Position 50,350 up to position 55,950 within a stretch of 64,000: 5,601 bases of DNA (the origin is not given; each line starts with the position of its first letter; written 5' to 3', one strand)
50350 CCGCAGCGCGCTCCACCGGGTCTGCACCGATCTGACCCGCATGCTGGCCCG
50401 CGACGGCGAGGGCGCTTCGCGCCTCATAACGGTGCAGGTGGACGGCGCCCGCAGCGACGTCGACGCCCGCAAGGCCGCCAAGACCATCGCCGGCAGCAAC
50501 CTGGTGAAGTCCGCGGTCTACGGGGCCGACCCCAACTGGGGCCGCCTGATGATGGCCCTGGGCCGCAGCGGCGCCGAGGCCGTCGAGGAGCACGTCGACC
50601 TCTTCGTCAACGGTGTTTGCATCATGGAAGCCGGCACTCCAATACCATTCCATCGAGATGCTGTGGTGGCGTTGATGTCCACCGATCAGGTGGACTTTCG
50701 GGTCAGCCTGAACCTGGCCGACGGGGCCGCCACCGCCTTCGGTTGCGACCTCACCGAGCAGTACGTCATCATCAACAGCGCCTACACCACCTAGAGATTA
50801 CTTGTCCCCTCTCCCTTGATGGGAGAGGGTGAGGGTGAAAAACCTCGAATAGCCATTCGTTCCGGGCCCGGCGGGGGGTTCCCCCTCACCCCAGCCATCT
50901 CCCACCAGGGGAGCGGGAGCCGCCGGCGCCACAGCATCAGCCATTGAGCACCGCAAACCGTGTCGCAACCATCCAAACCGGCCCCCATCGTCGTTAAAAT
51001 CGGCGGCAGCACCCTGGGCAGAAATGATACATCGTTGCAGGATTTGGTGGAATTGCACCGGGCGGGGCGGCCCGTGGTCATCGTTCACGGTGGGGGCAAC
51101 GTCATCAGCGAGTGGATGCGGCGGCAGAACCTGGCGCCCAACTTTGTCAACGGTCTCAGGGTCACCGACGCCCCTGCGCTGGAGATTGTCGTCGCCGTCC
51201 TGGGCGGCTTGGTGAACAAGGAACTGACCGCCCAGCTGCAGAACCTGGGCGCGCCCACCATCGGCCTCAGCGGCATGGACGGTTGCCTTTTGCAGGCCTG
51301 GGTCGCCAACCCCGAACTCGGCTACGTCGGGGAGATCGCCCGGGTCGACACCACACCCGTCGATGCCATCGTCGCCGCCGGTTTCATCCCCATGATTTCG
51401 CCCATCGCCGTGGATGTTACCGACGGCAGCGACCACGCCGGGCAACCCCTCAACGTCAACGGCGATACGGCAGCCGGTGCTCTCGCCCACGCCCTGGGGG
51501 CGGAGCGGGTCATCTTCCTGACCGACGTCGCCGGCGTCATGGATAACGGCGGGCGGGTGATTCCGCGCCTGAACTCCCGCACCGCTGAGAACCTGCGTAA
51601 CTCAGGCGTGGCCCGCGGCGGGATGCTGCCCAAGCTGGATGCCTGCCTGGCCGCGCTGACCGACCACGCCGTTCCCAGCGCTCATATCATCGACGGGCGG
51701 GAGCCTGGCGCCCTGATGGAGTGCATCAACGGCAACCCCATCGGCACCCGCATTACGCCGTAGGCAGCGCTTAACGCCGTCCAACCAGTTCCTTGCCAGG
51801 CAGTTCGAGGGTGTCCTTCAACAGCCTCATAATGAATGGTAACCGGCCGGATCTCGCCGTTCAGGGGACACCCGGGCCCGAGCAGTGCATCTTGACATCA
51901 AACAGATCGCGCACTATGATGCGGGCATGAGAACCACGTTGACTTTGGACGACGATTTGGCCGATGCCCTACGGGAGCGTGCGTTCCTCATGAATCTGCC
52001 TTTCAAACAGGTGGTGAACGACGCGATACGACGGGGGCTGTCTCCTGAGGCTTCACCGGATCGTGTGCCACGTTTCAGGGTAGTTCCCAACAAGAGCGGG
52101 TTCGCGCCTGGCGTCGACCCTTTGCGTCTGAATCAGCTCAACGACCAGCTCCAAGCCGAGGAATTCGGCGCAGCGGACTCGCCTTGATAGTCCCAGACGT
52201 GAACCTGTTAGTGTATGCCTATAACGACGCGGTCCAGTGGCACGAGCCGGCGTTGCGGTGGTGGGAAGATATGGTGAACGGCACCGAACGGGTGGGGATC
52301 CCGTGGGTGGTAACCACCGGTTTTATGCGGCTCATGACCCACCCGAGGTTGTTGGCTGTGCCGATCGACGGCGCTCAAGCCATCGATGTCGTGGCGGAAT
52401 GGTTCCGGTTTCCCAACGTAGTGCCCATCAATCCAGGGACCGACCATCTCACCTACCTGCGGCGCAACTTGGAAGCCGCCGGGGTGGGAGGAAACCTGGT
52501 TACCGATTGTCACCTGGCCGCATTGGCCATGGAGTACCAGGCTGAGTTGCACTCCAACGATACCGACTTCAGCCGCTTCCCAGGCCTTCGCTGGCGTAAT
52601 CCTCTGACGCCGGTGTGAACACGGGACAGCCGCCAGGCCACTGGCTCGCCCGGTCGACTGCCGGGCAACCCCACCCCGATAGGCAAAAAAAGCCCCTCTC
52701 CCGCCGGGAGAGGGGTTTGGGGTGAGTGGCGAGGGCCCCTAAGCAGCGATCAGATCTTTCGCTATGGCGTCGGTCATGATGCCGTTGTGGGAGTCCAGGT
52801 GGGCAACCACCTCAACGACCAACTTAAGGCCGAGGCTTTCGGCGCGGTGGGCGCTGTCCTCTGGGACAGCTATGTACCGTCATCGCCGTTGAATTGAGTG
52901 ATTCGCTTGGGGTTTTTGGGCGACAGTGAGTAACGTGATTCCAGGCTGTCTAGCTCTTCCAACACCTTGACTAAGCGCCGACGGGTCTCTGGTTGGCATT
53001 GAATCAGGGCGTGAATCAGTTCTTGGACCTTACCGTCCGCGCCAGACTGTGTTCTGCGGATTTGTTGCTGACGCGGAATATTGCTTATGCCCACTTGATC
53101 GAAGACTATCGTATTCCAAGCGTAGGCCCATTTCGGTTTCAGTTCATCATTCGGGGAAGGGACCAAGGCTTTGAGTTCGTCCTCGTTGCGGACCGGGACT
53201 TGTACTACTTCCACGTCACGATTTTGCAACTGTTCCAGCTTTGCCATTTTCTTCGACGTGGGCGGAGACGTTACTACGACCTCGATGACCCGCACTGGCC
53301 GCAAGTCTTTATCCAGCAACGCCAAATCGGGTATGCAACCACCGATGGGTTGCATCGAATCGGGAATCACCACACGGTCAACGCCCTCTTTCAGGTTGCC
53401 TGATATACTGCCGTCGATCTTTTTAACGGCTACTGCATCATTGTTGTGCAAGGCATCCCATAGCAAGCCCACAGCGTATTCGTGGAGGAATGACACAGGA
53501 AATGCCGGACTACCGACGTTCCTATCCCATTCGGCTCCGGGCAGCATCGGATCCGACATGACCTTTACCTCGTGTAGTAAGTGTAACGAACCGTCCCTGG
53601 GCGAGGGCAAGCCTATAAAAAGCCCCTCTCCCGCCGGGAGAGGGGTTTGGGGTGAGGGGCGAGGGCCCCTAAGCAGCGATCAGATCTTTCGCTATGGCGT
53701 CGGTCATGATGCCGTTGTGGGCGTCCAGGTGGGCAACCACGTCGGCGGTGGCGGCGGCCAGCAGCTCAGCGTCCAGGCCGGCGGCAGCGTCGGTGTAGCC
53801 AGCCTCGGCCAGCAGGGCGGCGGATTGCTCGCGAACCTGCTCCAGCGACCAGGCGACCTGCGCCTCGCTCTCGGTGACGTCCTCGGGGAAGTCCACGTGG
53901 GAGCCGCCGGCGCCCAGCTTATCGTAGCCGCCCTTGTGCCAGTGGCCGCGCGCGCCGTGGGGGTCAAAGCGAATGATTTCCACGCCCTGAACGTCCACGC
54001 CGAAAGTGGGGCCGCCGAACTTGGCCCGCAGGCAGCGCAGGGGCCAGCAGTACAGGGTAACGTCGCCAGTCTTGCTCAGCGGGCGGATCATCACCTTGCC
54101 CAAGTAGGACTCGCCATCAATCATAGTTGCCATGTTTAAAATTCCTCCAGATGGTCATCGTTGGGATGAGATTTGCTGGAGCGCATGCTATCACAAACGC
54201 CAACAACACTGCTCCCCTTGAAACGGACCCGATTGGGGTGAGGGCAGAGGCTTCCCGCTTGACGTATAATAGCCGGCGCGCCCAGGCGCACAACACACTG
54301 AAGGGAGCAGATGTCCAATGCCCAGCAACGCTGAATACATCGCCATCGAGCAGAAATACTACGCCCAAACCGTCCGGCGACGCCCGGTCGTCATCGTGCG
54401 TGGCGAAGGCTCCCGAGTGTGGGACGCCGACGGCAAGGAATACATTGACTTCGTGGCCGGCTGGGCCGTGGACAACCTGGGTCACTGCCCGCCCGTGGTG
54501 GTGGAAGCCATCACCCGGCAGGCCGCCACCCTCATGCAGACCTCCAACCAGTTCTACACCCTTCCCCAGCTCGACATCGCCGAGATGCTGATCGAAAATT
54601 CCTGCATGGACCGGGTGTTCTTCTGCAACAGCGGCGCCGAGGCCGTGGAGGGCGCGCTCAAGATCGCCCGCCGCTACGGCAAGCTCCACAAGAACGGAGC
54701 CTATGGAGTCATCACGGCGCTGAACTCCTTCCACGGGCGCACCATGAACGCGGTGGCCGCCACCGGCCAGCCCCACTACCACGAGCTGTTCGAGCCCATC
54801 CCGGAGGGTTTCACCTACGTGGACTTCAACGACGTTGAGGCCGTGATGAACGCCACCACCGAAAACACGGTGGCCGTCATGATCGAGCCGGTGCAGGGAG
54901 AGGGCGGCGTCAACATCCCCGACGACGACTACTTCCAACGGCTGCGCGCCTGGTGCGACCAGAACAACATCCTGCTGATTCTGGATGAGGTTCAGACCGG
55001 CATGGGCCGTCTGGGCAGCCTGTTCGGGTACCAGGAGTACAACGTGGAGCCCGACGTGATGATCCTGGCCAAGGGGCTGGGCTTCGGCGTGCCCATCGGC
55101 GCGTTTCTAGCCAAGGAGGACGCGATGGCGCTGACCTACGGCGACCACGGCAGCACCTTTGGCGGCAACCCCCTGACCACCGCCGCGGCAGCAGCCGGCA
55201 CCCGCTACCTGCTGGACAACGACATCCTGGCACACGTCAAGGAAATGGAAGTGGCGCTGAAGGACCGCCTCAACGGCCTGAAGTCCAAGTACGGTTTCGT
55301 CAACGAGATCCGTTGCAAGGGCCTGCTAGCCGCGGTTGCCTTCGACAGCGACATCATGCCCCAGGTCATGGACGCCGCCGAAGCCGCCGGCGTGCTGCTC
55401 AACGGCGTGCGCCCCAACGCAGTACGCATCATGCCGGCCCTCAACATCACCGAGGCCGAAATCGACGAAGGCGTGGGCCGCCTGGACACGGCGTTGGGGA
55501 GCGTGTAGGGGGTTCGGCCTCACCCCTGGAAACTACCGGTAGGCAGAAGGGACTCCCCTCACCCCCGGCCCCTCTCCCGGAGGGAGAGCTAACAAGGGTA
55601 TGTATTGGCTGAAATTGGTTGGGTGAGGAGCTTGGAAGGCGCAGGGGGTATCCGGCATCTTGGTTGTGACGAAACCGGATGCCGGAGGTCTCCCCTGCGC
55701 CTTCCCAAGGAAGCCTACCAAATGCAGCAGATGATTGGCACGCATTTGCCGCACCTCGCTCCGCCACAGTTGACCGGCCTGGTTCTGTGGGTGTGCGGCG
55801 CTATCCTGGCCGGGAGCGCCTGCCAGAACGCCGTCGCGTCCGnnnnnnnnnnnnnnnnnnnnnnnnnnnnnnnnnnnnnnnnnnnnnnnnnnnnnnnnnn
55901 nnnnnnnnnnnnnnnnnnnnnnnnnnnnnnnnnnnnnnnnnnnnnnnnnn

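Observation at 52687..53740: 930-bp single-gene cassette flanked by 124-bp direct repeats that duplicate a host gene 3-prime end and its terminator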

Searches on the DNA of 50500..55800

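Call 72: search_rna_families(source=window, start=50500, end=55800, threshold=evalue, max_evalue=1)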
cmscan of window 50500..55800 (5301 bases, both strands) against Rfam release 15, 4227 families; matches with E-value up to 1: 3.
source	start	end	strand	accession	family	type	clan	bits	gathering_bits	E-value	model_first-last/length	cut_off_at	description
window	55632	55707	+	RF04141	MIR8622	Gene; miRNA;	-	26.1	197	0.094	1-212/212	no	MIR8622 microRNA precursor family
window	51677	51729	+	RF01523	TB10Cs1H2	Gene; snRNA; snoRNA; HACA-box;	-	21.8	50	0.54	1-63/63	no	Trypanosomatid snoRNA TB10Cs1H2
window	54074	54131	-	RF01152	sR1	Gene; snRNA; snoRNA; CD-box;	-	19.3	45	0.11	1-57/57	no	Small nucleolar RNA sR1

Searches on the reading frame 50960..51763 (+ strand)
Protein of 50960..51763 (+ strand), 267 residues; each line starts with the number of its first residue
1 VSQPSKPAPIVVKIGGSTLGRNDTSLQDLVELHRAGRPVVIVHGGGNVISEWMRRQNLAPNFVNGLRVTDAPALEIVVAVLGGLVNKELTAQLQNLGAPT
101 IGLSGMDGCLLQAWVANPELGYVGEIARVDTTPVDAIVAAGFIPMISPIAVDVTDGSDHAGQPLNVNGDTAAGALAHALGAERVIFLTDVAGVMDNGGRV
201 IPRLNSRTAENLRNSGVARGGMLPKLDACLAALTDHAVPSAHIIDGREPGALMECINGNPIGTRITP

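Call 4: search_protein_families(library=pfam, proteins=[window:50960-51763:+], max_evalue=0.1)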
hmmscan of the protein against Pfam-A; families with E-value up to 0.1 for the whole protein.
window:50960-51763:+ (267 aa): 1 family
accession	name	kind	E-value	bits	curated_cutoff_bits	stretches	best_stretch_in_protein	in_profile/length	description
PF00696.33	AA_kinase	-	1.3e-45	156.4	24.9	1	10-244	3-233/234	Amino acid kinase family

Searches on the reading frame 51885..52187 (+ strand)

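Call 4: search_protein_families(library=pfam, proteins=[window:51885-52187:+], max_evalue=0.1)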
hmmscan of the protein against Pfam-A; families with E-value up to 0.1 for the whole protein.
window:51885-52187:+ (100 aa): 2 families
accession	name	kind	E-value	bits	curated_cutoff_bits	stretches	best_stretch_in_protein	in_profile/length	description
PF01402.27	RHH_1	-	0.047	14.1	20.5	1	16-33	1-18/39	Ribbon-helix-helix protein, copG family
PF09957.15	VapB_antitoxin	-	0.048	14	23.4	0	15-27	1-13/47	Bacterial antitoxin of type II TA system, VapB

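Call 10: search_protein_families(library=ncbifam, proteins=[window:51885-52187:+], max_evalue=1)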
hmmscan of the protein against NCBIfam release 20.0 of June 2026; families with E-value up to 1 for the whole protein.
window:51885-52187:+ (100 aa): 0 families

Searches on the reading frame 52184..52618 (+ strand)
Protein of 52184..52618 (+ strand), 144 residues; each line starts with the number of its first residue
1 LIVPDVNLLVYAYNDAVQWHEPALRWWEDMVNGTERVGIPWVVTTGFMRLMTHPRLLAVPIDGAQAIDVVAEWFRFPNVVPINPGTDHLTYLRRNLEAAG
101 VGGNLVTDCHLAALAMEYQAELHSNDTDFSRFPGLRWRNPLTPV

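Call 4: search_protein_families(library=pfam, proteins=[window:52184-52618:+], max_evalue=0.1)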
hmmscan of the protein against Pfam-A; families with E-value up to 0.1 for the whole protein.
window:52184-52618:+ (144 aa): 1 family
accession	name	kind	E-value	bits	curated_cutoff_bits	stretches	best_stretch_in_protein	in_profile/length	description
PF01850.27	PIN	-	8.5e-08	33.3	23.6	1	2-133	1-118/120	PIN domain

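Call 10: search_protein_families(library=ncbifam, proteins=[window:52184-52618:+], max_evalue=1)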
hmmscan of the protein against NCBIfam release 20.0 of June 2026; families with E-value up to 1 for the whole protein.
window:52184-52618:+ (144 aa): 3 families
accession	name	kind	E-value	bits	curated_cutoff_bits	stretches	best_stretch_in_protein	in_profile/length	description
TIGR00028.1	Mtu_PIN_fam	subfamily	7.1e-40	136.5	73.6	1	1-142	2-142/143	TA system VapC family ribonuclease toxin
NF047959.1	TA_toxin_VapC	equivalog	0.00029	20.9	80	1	91-132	78-119/125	type II toxin-antitoxin system VapC family toxin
NF002671.0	PRK02395.1-3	equivalog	0.047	13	258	1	20-68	176-226/262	hypothetical protein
